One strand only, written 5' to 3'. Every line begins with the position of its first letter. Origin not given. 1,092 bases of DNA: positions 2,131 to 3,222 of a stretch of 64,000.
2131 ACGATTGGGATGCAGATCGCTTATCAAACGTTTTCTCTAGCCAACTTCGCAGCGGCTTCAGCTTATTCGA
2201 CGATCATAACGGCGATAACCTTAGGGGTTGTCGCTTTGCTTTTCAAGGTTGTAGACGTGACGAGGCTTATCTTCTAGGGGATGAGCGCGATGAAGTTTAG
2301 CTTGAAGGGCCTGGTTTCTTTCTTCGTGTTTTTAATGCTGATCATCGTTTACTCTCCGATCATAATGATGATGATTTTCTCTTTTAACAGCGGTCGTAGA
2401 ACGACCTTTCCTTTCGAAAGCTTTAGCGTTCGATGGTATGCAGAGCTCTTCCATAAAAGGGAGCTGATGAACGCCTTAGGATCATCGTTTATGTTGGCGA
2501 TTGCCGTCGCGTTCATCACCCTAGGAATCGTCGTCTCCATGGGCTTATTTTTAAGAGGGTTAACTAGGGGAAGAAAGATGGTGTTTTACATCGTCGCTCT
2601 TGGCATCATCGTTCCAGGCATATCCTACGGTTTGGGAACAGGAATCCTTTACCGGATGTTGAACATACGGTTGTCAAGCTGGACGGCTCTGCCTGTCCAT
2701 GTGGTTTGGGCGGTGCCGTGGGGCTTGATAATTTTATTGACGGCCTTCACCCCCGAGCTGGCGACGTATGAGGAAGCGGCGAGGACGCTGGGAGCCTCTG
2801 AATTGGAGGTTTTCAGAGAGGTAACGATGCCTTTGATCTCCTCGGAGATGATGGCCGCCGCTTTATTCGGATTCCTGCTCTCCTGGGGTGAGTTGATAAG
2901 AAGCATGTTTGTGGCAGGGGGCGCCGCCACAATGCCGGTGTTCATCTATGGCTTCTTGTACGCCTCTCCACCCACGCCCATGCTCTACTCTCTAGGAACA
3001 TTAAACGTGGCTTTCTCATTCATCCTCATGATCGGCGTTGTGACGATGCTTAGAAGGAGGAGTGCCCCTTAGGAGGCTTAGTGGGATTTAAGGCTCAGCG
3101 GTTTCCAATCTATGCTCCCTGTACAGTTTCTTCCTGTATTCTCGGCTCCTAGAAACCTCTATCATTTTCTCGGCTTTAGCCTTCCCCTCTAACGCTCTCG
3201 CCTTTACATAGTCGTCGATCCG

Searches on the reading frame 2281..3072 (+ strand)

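Call 62: search_protein_families(library=ncbifam, proteins=[window:2281-3072:+], max_evalue=0.00001)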
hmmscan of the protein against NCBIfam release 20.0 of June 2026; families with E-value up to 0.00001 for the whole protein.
window:2281-3072:+ (263 aa): 9 families
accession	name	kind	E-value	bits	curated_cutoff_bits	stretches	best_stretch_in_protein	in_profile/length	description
NF007047.0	PRK09500.1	equivalog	2.1e-29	102.9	326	1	11-260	6-255/257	spermidine/putrescine ABC transporter permease PotC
NF043073.1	MMSYN1_0195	equivalog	3.3e-22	78.5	1250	1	13-251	8-242/1021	spermidine/putrescine ABC transporter permease/substrate-binding protein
NF007889.0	PRK10592.1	equivalog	1.7e-20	73.8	476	1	17-241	17-248/281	putrescine ABC transporter permease PotI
TIGR03255.1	PhnV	equivalog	1.2e-18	67.7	358.7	1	18-259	22-267/270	2-aminoethylphosphonate ABC transport system, membrane component PhnV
TIGR02141.1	modB_ABC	equivalog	1.5e-10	41.1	182.6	1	74-254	8-205/208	molybdate ABC transporter permease subunit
TIGR01581.1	Mo_ABC_porter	hypoth_equivalog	4.1e-10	39.5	210.3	1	56-249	13-222/225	ABC transporter permease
TIGR03262.1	PhnU2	equivalog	1.7e-07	30.3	593.25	1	11-203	6-203/546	putative 2-aminoethylphosphonate ABC transporter permease subunit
NF008208.0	PRK10971.1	equivalog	3.5e-07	30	415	1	161-216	168-223/277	sulfate/thiosulfate ABC transporter permease CysT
NF043074.1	MMSYN1_0196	equivalog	6.3e-07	29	350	1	8-206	10-211/277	spermidine/putrescine ABC transporter permease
